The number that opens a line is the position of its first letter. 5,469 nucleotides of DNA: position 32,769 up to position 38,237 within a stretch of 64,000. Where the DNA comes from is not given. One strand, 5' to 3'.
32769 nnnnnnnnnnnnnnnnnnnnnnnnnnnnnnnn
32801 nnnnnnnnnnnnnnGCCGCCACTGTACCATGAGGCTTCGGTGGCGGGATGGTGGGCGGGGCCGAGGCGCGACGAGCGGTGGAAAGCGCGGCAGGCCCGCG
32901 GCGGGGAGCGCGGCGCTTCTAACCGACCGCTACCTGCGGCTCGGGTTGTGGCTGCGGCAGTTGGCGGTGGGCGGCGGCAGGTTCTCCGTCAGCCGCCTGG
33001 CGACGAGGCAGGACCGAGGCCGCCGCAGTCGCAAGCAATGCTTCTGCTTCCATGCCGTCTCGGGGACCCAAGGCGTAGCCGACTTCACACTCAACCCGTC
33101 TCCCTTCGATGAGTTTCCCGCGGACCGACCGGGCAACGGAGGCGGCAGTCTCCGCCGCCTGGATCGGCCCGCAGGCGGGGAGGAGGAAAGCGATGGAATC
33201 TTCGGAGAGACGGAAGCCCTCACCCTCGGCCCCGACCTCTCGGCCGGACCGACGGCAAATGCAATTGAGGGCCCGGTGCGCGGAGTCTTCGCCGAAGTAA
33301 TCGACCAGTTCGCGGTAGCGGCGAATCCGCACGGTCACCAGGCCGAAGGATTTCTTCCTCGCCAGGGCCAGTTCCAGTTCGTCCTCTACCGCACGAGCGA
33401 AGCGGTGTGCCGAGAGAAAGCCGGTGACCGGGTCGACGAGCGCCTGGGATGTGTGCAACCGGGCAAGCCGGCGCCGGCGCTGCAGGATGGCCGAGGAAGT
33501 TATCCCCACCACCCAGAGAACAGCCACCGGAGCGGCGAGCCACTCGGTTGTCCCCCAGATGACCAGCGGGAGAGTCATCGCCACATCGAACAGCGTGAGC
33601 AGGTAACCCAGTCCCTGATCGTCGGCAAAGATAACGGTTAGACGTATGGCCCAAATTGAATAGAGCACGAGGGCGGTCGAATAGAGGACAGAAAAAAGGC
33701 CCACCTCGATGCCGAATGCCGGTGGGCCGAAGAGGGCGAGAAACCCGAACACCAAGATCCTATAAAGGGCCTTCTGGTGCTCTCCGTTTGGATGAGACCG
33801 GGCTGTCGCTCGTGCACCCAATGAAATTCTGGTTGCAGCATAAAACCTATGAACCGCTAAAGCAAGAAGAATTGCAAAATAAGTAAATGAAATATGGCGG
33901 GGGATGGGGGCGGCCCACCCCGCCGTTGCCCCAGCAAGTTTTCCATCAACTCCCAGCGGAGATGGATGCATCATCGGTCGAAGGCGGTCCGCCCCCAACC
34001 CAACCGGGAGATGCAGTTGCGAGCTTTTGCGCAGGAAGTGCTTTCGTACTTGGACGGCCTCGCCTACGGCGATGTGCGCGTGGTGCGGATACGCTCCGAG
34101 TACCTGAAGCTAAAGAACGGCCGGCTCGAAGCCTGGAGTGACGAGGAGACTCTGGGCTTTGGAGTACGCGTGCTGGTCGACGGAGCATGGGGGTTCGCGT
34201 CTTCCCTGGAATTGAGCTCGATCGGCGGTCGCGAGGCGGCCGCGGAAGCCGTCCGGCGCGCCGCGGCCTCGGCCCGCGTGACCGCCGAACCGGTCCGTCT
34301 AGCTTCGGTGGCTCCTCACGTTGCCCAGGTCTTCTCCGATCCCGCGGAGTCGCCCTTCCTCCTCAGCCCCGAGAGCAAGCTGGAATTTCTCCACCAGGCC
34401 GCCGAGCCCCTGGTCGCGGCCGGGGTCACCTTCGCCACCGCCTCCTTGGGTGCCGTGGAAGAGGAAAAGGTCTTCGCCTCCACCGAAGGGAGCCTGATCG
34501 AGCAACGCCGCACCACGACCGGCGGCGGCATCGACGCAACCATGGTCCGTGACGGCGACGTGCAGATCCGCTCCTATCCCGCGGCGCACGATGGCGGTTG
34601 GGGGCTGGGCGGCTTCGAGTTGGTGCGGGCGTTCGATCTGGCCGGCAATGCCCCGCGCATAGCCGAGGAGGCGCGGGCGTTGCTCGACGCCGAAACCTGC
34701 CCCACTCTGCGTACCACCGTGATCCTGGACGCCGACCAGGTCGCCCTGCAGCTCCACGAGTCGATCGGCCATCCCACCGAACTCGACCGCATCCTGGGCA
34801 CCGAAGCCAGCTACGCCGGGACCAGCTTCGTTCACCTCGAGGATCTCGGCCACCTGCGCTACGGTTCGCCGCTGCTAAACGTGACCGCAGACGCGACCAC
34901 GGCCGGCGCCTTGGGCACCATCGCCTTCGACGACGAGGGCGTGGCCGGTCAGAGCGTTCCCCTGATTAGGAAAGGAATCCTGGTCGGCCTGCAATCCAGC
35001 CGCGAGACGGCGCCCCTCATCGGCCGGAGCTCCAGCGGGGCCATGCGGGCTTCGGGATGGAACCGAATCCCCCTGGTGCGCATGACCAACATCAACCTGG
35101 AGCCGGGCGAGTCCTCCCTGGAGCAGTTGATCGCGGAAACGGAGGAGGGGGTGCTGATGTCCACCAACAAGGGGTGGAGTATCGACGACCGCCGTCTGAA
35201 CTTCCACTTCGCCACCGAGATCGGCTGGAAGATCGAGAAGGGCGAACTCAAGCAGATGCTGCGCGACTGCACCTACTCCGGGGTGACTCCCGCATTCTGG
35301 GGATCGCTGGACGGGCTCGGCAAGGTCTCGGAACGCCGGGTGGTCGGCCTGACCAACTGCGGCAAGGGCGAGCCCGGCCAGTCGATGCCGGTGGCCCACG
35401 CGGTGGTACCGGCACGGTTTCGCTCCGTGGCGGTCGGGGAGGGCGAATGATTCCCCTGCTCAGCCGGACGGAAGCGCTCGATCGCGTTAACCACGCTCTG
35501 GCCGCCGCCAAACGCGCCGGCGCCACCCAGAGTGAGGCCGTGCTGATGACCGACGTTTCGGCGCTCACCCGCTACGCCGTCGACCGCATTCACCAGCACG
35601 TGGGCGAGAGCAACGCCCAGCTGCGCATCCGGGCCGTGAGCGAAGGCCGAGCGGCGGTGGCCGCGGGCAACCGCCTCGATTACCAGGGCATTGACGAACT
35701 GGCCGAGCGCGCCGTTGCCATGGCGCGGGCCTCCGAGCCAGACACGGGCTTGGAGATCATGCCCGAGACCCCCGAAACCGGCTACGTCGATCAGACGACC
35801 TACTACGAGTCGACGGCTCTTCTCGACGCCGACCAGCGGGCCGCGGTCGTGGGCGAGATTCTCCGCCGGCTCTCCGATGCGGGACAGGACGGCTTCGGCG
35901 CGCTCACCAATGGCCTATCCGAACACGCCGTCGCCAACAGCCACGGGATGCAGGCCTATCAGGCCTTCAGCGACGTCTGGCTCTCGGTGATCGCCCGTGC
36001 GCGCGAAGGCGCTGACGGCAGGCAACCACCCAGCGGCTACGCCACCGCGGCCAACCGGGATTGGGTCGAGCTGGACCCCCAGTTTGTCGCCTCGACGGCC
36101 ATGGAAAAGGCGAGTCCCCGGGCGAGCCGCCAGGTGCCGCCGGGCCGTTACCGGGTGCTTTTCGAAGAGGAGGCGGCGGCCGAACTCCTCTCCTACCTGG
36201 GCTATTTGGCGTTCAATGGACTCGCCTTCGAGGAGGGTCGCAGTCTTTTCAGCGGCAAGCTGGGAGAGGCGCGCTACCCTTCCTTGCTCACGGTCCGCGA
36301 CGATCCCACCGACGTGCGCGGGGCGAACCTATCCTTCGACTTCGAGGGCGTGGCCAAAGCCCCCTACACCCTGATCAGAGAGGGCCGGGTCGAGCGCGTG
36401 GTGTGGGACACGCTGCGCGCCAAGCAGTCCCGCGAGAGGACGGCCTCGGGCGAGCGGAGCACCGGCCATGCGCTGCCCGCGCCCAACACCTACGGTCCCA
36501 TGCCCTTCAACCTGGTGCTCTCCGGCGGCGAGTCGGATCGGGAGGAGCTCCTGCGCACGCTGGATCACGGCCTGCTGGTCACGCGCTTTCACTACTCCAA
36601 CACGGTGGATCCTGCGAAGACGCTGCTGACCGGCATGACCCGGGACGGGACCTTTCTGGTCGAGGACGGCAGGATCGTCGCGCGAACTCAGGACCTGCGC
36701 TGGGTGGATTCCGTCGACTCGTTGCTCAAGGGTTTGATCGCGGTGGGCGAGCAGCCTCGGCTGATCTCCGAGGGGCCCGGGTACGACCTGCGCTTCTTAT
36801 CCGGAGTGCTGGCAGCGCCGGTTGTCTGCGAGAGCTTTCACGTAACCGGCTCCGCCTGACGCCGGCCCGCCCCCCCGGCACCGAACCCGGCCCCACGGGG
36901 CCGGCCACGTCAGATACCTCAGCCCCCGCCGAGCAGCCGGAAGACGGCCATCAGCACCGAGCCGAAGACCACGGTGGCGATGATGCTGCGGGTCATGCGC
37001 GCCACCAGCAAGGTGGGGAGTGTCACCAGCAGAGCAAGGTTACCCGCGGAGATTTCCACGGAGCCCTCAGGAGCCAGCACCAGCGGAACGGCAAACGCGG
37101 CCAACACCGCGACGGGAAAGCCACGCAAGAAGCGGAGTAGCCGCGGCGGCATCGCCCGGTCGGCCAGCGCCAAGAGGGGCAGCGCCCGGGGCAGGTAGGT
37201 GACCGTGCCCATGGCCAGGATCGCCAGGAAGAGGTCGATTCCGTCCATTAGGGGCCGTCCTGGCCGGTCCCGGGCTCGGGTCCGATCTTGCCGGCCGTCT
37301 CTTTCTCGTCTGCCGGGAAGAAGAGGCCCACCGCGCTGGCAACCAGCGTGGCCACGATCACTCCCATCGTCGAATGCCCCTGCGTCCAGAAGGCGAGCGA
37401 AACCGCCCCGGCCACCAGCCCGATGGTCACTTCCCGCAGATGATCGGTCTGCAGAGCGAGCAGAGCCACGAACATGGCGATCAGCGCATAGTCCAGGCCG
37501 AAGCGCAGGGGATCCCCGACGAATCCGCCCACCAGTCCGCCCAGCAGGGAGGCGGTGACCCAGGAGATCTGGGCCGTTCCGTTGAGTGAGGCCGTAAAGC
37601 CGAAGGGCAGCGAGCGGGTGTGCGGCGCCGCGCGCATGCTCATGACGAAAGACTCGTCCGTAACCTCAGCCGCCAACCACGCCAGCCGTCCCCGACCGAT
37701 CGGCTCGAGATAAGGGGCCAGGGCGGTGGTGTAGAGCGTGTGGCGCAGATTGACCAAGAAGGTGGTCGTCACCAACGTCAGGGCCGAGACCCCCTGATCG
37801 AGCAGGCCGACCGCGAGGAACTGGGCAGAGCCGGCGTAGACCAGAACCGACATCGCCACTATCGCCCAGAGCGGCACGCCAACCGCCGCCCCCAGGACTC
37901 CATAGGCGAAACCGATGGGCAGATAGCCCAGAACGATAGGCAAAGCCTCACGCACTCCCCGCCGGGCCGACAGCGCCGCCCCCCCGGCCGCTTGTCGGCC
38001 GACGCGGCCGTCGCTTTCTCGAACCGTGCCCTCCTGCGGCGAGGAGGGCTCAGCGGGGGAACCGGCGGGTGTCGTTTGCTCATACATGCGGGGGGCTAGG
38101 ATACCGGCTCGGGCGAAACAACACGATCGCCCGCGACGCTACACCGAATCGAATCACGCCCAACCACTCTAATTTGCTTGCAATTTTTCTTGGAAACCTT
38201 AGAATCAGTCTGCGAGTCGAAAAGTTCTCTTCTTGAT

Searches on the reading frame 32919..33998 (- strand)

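Call 8: search_protein_families(library=pfam, proteins=[window:32919-33998:-], max_evalue=0.00001)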
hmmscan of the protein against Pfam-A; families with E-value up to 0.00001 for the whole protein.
window:32919-33998:- (359 aa): 1 family
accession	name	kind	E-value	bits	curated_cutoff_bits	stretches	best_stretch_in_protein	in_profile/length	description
PF00990.26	GGDEF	-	5.7e-10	39.6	23.8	1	186-326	1-148/161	Diguanylate cyclase, GGDEF domain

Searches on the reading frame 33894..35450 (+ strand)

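Call 8: search_protein_families(library=pfam, proteins=[window:33894-35450:+], max_evalue=0.00001)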
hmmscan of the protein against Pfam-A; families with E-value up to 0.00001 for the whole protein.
window:33894-35450:+ (518 aa): 3 families
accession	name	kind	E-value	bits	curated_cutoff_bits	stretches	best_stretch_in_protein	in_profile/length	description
PF19289.4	PmbA_TldD_3rd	-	5.4e-36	124.2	22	1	273-480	3-201/220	PmbA/TldA metallopeptidase C-terminal domain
PF01523.21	PmbA_TldD_1st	-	2.2e-16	60.2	20.9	1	60-127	2-65/65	PmbA/TldA metallopeptidase domain 1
PF19290.4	PmbA_TldD_2nd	-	2e-08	35.1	20.9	1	156-260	5-101/109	PmbA/TldA metallopeptidase central domain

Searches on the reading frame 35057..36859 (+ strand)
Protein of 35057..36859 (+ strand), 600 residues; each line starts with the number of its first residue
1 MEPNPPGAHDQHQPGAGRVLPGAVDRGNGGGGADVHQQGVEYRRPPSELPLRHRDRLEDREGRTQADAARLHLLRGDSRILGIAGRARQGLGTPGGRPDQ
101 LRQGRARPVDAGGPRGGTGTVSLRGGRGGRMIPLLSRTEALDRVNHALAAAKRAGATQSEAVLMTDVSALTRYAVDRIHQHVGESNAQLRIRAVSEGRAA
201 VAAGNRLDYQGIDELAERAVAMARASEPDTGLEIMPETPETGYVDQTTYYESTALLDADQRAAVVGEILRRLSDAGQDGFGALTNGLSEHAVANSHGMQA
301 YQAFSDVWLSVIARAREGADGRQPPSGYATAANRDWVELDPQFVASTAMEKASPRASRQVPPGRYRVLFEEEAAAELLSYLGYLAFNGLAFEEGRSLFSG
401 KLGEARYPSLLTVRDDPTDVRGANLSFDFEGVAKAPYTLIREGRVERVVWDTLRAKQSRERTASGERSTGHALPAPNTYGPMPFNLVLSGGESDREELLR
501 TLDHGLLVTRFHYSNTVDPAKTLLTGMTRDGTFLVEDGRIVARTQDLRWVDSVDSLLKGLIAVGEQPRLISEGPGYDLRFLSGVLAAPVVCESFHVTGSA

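Call 8: search_protein_families(library=pfam, proteins=[window:35057-36859:+], max_evalue=0.00001)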
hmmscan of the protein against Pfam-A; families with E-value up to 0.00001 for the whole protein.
window:35057-36859:+ (600 aa): 2 families
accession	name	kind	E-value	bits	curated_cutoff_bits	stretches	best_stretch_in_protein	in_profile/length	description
PF19289.4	PmbA_TldD_3rd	-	1.1e-37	129.8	22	1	362-597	1-219/220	PmbA/TldA metallopeptidase C-terminal domain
PF19290.4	PmbA_TldD_2nd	-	9.7e-07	29.7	20.9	1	270-352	16-105/109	PmbA/TldA metallopeptidase central domain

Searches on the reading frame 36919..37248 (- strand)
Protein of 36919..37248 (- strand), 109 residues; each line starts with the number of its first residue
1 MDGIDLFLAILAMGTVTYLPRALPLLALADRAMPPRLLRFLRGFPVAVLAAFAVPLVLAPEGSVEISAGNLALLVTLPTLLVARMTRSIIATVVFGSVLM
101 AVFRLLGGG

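Call 8: search_protein_families(library=pfam, proteins=[window:36919-37248:-], max_evalue=0.00001)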
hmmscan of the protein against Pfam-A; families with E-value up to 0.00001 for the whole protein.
window:36919-37248:- (109 aa): 1 family
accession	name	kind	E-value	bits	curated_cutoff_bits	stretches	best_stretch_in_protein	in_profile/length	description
PF05437.17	AzlD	-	3.9e-21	75.5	23.7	1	7-104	2-99/99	Branched-chain amino acid transport protein (AzlD)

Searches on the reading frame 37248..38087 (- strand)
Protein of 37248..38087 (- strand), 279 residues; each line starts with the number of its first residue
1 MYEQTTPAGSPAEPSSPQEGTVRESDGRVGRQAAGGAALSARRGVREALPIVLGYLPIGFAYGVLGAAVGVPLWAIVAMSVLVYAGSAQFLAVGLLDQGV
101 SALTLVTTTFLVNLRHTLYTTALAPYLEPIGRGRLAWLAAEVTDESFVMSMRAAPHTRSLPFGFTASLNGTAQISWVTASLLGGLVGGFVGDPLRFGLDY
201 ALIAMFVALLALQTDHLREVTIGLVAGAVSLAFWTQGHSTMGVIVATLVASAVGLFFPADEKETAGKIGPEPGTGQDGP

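Call 8: search_protein_families(library=pfam, proteins=[window:37248-38087:-], max_evalue=0.00001)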
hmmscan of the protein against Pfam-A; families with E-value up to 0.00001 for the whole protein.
window:37248-38087:- (279 aa): 1 family
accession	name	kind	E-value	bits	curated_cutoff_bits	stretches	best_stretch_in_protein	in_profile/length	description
PF03591.19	AzlC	-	4.6e-36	124.7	32.1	1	50-190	1-137/137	AzlC protein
